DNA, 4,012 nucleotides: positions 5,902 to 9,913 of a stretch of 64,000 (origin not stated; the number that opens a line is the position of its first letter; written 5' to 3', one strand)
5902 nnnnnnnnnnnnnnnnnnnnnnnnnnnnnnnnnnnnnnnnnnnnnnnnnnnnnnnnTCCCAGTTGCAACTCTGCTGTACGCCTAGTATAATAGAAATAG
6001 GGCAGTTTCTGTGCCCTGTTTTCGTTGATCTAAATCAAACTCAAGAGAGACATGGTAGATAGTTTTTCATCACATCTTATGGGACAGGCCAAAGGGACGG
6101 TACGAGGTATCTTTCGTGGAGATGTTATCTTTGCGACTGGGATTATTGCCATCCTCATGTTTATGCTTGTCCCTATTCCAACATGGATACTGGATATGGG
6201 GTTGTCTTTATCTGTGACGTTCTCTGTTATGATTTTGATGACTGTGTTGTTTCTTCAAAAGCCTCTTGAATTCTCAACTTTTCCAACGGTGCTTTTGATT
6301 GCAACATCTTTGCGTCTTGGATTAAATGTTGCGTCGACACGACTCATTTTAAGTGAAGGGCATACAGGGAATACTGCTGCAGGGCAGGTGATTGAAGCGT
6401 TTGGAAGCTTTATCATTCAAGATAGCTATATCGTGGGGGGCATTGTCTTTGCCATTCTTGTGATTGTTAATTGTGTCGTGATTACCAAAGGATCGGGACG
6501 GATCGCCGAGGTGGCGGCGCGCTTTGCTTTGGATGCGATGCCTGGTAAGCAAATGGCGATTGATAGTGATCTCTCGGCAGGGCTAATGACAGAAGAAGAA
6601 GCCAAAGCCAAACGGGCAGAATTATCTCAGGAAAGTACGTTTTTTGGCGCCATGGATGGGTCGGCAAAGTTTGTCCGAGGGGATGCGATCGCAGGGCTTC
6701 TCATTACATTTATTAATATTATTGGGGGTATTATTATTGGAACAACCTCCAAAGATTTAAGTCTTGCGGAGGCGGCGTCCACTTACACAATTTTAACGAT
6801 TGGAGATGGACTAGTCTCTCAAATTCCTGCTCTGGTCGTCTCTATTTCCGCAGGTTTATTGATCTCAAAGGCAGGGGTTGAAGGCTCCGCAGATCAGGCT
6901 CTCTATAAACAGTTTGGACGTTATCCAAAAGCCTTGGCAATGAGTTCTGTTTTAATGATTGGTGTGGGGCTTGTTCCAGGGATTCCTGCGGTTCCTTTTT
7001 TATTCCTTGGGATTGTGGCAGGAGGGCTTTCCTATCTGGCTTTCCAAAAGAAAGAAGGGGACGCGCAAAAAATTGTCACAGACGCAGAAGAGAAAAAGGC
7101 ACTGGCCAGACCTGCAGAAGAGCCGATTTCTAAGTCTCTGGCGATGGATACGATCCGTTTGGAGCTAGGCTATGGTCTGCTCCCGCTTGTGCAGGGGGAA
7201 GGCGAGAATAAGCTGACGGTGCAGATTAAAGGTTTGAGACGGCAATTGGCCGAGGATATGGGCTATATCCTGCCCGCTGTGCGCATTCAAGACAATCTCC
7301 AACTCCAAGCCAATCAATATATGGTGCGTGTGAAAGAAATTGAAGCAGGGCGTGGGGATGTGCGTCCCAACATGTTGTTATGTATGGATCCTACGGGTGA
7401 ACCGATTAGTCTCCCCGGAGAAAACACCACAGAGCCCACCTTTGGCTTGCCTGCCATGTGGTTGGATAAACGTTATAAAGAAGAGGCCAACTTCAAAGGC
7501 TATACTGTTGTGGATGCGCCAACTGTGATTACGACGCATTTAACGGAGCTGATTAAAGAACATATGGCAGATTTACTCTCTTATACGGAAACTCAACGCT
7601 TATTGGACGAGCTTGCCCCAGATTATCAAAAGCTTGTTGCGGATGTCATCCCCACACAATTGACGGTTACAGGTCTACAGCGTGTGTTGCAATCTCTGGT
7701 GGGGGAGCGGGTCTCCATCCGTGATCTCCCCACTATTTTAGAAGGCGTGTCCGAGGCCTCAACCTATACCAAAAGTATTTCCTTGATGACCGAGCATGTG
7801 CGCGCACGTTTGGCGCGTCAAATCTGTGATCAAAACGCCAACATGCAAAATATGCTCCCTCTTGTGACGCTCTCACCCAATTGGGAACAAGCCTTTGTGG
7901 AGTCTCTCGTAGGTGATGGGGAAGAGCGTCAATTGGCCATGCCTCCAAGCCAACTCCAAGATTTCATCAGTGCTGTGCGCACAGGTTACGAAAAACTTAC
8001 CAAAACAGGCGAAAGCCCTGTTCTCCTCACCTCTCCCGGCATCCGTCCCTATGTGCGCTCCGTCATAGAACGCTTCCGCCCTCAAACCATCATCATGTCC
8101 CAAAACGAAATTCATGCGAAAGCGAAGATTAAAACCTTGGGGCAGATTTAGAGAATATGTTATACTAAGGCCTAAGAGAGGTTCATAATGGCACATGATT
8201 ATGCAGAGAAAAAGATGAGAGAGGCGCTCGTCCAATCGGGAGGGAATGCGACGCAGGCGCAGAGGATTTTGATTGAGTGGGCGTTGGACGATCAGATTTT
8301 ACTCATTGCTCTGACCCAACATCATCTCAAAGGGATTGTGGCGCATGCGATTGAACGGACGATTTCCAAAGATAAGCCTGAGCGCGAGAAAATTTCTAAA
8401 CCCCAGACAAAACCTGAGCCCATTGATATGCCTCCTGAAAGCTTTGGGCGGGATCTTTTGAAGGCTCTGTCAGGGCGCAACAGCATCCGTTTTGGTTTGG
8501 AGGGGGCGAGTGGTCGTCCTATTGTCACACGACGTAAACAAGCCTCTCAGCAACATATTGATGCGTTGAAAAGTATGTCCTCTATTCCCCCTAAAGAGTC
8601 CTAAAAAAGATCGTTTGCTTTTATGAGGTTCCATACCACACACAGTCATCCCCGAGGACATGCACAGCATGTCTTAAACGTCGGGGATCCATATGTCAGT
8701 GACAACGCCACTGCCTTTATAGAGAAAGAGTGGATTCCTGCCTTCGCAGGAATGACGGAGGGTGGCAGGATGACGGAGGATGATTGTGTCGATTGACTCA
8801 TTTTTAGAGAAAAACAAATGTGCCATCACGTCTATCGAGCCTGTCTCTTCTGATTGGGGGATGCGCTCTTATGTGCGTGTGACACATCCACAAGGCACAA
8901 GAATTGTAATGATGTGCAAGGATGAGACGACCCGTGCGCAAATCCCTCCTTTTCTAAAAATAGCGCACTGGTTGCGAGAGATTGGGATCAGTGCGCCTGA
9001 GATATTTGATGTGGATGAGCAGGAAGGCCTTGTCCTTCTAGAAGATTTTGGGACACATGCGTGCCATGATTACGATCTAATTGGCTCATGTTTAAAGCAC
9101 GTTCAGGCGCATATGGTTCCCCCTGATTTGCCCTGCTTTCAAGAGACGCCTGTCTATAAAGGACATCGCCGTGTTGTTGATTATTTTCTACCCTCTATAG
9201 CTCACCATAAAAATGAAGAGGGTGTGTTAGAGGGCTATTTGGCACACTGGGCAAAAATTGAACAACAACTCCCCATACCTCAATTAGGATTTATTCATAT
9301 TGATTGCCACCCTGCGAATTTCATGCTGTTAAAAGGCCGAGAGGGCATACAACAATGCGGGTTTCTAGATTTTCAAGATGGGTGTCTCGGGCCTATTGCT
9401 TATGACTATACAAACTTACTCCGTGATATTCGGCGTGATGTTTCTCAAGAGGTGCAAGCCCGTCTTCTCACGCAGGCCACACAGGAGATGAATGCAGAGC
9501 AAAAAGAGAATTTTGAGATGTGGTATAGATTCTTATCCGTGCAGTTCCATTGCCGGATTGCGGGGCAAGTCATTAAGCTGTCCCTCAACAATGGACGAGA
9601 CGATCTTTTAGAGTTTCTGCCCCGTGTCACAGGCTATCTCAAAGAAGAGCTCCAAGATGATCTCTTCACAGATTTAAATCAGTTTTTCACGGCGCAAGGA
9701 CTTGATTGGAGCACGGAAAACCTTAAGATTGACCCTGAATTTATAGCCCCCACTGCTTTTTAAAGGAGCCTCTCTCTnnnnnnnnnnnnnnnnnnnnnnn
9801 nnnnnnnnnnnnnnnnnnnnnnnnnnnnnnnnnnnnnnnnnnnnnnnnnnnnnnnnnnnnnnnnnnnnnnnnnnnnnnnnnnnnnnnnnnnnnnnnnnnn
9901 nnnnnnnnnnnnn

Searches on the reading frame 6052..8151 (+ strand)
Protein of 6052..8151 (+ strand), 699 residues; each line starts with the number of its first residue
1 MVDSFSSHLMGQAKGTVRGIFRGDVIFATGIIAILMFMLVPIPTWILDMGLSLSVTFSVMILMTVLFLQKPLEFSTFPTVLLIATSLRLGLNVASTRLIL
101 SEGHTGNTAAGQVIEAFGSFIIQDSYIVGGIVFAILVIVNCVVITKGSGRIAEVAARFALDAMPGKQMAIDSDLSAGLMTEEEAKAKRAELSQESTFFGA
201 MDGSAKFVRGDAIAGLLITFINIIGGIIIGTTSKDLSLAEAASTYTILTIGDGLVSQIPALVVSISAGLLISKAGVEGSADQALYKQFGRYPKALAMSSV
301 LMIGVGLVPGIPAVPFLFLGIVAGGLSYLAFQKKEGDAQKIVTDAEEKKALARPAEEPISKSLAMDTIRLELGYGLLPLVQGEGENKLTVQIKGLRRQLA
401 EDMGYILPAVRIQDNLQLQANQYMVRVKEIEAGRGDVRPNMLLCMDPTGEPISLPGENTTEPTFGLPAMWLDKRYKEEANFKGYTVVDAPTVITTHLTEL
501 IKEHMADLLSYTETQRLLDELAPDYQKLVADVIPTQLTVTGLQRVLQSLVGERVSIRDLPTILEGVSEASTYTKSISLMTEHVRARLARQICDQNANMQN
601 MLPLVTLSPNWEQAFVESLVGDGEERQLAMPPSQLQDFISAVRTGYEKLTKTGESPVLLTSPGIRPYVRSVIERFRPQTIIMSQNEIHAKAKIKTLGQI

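Call 47: search_protein_families(library=pfam, proteins=[window:6052-8151:+], max_evalue=0.001)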
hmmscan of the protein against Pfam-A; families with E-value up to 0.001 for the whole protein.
window:6052-8151:+ (699 aa): 1 family
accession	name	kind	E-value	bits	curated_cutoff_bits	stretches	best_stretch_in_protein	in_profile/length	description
PF00771.25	FHIPEP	-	6.7e-255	848.1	29.1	1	34-691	1-656/657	FHIPEP family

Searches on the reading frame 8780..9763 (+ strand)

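Call 88: search_protein_families(library=pfam, proteins=[window:8780-9763:+], max_evalue=0.00001)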
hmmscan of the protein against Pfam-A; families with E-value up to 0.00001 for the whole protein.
window:8780-9763:+ (327 aa): 1 family
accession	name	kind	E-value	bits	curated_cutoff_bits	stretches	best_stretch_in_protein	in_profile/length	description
PF01636.29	APH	-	3.3e-25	89.7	23.2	1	19-233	2-229/239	Phosphotransferase enzyme family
